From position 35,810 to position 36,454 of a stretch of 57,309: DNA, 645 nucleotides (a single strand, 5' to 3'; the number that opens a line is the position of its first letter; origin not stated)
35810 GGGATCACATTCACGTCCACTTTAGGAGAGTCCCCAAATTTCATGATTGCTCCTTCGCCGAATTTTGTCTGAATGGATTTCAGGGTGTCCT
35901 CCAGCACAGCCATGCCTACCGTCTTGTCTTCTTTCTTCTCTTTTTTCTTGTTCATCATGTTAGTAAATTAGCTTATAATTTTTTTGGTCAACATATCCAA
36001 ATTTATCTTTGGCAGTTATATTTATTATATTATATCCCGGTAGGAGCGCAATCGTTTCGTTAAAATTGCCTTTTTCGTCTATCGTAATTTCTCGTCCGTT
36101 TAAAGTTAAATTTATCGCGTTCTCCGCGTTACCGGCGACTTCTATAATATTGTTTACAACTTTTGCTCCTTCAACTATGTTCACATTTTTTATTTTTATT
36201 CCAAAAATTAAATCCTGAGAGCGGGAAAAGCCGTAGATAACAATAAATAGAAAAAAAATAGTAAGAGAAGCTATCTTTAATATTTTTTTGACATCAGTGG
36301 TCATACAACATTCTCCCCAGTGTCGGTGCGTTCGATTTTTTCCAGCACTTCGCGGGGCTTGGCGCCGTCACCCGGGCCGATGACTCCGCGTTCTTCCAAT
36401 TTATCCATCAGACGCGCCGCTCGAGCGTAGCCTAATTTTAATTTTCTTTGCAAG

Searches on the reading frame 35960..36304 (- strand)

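Call 86: search_protein_families(library=pfam, proteins=[window:35960-36304:-], max_evalue=0.00001)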
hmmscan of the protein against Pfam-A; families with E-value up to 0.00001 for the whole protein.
window:35960-36304:- (114 aa): 1 family
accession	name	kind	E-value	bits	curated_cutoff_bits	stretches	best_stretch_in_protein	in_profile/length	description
PF09136.16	Glucodextran_B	-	1.6e-08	34.8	27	1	45-106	10-73/83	Glucodextranase, domain B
